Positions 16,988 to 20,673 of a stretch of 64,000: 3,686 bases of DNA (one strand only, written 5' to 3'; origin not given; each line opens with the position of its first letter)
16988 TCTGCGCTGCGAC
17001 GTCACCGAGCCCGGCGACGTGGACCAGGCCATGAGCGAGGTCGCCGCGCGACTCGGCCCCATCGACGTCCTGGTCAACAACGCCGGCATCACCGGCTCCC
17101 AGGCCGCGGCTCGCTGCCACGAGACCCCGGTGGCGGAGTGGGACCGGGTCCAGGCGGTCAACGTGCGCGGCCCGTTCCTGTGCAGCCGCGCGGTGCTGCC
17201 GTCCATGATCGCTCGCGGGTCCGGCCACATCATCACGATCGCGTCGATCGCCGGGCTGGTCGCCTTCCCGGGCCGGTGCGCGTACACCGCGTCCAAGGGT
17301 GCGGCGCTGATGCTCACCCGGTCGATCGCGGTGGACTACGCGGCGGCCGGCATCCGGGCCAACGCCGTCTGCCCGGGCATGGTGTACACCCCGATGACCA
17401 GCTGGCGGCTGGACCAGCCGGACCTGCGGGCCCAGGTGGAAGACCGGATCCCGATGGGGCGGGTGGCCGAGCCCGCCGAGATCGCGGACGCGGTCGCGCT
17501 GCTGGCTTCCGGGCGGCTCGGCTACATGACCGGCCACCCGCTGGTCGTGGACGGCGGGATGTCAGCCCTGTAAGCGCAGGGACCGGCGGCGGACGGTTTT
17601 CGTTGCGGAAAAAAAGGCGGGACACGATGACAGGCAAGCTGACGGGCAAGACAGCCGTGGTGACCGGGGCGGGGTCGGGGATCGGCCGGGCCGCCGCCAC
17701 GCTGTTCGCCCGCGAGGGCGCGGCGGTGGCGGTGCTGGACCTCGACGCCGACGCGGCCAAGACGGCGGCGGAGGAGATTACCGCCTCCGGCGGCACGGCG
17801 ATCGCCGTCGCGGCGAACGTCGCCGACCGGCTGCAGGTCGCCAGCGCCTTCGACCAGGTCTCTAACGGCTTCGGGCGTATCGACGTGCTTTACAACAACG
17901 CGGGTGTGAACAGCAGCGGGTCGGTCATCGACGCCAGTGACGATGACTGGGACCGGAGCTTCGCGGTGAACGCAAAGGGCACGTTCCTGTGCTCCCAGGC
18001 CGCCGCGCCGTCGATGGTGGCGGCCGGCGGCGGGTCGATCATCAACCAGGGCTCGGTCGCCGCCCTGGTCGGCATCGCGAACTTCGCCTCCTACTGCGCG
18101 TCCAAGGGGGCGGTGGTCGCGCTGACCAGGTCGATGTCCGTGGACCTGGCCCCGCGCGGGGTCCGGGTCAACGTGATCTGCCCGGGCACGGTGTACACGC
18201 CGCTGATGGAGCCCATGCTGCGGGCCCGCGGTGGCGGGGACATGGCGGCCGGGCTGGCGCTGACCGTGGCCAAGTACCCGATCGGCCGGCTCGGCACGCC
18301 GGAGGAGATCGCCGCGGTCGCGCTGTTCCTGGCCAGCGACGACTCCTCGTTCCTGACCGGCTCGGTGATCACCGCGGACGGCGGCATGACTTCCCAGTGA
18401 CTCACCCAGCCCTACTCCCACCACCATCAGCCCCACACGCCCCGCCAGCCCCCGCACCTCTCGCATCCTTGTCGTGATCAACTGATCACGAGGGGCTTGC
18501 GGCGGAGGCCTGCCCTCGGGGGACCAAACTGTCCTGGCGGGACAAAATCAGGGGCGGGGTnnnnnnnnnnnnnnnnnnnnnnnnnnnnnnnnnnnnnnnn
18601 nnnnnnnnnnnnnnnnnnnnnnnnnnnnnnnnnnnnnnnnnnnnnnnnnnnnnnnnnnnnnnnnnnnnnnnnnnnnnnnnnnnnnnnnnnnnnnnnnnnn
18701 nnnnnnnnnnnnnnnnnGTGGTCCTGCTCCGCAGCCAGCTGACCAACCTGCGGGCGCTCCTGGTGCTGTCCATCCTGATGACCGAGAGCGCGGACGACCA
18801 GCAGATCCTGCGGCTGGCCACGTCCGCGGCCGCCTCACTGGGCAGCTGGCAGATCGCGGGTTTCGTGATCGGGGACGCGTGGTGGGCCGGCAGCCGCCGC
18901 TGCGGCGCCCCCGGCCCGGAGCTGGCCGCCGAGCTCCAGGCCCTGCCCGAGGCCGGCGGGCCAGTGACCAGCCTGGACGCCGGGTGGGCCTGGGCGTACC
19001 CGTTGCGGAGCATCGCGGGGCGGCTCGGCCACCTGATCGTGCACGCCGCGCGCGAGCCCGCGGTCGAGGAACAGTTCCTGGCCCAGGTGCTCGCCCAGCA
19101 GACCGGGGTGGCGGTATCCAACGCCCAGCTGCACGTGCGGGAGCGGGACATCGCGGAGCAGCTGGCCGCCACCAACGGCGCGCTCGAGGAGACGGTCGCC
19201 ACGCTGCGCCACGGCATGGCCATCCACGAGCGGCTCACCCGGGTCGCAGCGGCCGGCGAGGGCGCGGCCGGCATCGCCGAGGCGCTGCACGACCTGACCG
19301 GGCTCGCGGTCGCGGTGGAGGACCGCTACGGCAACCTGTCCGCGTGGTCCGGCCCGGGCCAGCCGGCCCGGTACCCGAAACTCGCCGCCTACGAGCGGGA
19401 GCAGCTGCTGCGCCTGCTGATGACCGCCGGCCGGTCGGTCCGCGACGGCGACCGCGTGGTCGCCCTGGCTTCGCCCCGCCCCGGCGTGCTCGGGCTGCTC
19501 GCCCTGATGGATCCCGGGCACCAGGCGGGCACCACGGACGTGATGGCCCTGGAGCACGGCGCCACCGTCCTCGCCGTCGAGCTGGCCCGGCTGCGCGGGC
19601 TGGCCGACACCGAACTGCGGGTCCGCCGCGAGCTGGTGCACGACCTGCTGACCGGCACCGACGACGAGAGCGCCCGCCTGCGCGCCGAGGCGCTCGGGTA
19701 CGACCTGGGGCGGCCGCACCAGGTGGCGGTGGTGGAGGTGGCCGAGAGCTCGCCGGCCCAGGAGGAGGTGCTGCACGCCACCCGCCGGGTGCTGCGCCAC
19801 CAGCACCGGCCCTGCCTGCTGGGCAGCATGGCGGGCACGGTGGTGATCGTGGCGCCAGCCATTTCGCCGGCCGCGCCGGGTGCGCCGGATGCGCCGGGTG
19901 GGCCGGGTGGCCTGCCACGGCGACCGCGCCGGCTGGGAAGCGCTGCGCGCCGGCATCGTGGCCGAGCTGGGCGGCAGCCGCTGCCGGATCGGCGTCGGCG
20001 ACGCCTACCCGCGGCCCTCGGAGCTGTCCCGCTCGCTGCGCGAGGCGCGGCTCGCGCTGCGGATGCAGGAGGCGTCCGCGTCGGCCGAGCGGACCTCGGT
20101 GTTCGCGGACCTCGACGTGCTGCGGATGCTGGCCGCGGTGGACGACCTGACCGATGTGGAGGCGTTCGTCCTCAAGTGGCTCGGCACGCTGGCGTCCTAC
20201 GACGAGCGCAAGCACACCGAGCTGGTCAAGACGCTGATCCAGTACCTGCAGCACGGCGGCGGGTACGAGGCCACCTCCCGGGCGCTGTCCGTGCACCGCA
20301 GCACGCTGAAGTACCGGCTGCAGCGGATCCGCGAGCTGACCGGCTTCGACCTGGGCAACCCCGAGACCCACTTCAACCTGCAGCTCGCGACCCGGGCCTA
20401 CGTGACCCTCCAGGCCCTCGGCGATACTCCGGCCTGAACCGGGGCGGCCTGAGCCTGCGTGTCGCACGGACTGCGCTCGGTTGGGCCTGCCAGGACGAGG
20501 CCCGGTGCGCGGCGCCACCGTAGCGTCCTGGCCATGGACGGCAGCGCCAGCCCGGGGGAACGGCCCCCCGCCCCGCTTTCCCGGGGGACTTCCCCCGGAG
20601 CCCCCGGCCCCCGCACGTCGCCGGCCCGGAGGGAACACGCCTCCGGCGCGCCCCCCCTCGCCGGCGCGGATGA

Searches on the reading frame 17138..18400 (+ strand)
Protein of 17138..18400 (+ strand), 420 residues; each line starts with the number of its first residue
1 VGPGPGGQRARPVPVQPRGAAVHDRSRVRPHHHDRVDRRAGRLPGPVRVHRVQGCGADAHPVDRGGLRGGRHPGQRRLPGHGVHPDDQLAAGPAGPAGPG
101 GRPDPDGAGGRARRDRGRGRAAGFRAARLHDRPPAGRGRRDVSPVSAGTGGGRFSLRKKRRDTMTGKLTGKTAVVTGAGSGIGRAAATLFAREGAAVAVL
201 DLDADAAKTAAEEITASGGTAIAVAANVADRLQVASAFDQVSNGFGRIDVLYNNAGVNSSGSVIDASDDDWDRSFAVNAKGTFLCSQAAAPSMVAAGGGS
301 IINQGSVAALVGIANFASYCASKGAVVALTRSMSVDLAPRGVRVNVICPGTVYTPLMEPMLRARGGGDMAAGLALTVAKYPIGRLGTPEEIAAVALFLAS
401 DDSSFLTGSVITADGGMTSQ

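Call 4: search_protein_families(library=pfam, proteins=[window:17138-18400:+], max_evalue=0.01)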
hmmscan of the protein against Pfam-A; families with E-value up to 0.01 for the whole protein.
window:17138-18400:+ (420 aa): 6 families
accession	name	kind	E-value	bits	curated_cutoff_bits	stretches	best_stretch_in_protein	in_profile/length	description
PF13561.12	adh_short_C2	-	5.4e-67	226.3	27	1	177-418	1-236/236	Enoyl-(Acyl carrier protein) reductase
PF00106.31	adh_short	-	8.8e-59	198.7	26.6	1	171-359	1-189/195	short chain dehydrogenase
PF08659.16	KR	-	1.1e-10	42.1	22.6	1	172-333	2-163/180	KR domain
PF23441.1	SDR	-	1.7e-06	28.1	27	1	167-417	4-255/258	SDR-like rossmann domain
PF02737.24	3HCDH_N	-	0.00069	20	22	1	174-237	3-63/180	3-hydroxyacyl-CoA dehydrogenase, NAD binding domain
PF02882.25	THF_DHG_CYH_C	-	0.0033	17.2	27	1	166-209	32-75/160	Tetrahydrofolate dehydrogenase/cyclohydrolase, NAD(P)-binding domain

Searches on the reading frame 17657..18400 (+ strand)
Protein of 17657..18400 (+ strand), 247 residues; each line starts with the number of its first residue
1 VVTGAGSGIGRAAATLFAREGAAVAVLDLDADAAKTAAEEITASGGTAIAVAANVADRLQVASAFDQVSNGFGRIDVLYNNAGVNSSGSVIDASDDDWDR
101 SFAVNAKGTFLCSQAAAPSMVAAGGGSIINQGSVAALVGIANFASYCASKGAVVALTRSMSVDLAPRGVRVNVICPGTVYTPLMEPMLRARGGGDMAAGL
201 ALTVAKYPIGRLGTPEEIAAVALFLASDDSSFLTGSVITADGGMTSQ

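Call 7: search_protein_families(library=ncbifam, proteins=[window:17657-18400:+], max_evalue=0.00001)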
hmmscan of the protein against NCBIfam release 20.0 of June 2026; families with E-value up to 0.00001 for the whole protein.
window:17657-18400:+ (247 aa): 226 families (the best 25 are shown)
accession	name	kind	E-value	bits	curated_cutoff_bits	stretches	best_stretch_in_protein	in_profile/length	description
NF004791.0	PRK06138.1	equivalog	1e-79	267.4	312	1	1-246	9-251/252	SDR family oxidoreductase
NF005559.1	PRK07231.1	subfamily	1.4e-69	234.4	215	1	1-245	8-248/249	glucose 1-dehydrogenase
NF004818.0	PRK06172.1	equivalog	1.4e-67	227.7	336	1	1-246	11-252/253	SDR family oxidoreductase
NF052558.1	MBtsdlDhBudC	equivalog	1.1e-65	221.7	270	1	1-246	7-243/250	meso-2,3-butanediol dehydrogenase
NF005469.0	PRK07063.1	equivalog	2.9e-61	207.3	306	1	1-245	11-255/260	SDR family oxidoreductase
NF004198.0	PRK05653.1-3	equivalog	9.6e-61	205.4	296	1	1-244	11-246/248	3-oxoacyl-ACP reductase FabG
TIGR01830.1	3oxo_ACP_reduc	equivalog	4.9e-60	203.2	297.75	1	1-244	2-238/239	3-oxoacyl-[acyl-carrier-protein] reductase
NF053701.1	CsHdxCHCADhChcB2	equivalog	1.3e-59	201.7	350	1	2-246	8-244/245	cis-4-hydroxycyclohexanecarboxylate dehydrogenase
NF006366.0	PRK08589.1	equivalog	1.5e-59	201.5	386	1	1-245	10-253/272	SDR family oxidoreductase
NF005309.0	PRK06841.1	subfamily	1e-58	198.9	286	1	1-245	19-253/255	GolD/DthD family dehydrogenase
NF009466.0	PRK12826.1-2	subfamily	2.9e-58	197.3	222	1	1-245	7-245/248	3-oxoacyl-ACP reductase FabG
NF009093.0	PRK12429.1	subfamily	8.5e-58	195.6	258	1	1-247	9-259/259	3-hydroxybutyrate dehydrogenase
NF004713.0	PRK06057.1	equivalog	1.4e-57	195.1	404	1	2-246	14-251/257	3-oxoacyl-ACP reductase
NF005067.0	PRK06484.1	equivalog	2.1e-57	194.9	713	1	1-246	13-253/524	short chain dehydrogenase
TIGR02415.1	23BDH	subfamily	5e-56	189.9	304.35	1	1-245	4-252/254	acetoin reductase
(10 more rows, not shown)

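Call 66: search_solved_structures(query=window:17657-18400:+, max_evalue=1e-45)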
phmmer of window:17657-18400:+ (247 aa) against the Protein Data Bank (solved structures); distinct sequences matched with E-value up to 1e-45: 16.
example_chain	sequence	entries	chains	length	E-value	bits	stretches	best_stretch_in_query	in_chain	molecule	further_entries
4gh5_A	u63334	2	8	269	2.7e-55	190.9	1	2-246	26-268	Short-chain dehydrogenase/reductase SDR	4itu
4dqx_A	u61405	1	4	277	5.4e-54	186.7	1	1-244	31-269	Probable oxidoreductase protein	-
7pcs_B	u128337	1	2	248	2.5e-48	168.1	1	1-244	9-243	BbsD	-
4yqz_A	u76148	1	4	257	5.8e-48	167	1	2-245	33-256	Putative oxidoreductase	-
5itv_A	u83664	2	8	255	1.7e-47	165.4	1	1-247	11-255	Dihydroanticapsin 7-dehydrogenase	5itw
4wec_A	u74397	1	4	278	4.6e-47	164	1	2-246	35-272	Short chain dehydrogenase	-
8y4j_A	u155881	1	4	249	5.5e-47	163.7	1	1-245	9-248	SDR family oxidoreductase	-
8xwk_A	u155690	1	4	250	5.6e-47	163.7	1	1-245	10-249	SDR family oxidoreductase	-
4ni5_A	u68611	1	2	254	6.6e-47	163.5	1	2-247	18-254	Oxidoreductase, short-chain dehydrogenase/reductase family protein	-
8y11_A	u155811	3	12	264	6.8e-47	163.4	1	1-245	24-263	SDR family oxidoreductase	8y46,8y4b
6xew_A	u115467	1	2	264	7.8e-47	163.3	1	2-246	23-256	2,3-butanediol dehydrogenase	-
6vsp_A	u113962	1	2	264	7.8e-47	163.2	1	2-246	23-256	2,3-butanediol dehydrogenase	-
6xex_A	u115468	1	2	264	4e-46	160.9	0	2-246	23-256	2,3-butanediol dehydrogenase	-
7djs_A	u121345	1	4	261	4.6e-46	160.7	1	1-246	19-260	SDR family oxidoreductase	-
4jro_A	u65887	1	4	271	5.7e-46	160.4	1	2-245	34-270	FabG protein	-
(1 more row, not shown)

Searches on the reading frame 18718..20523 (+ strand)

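Call 4: search_protein_families(library=pfam, proteins=[window:18718-20523:+], max_evalue=0.01)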
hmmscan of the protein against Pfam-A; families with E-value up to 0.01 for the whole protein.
window:18718-20523:+ (601 aa): 1 family
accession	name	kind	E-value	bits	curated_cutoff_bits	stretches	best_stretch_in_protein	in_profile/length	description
PF17853.6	GGDEF_2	-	1.1e-11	45.4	24.5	1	313-404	2-75/116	GGDEF-like domain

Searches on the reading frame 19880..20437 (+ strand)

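Call 4: search_protein_families(library=pfam, proteins=[window:19880-20437:+], max_evalue=0.01)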
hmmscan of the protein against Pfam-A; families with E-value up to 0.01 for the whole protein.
window:19880-20437:+ (185 aa): 2 families
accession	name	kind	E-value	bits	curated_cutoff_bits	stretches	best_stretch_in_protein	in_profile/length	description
PF13556.12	HTH_30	-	2.9e-22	78.7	27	1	115-173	1-59/59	PucR C-terminal helix-turn-helix domain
PF17853.6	GGDEF_2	-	7e-08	33.2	24.5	1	15-62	69-116/116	GGDEF-like domain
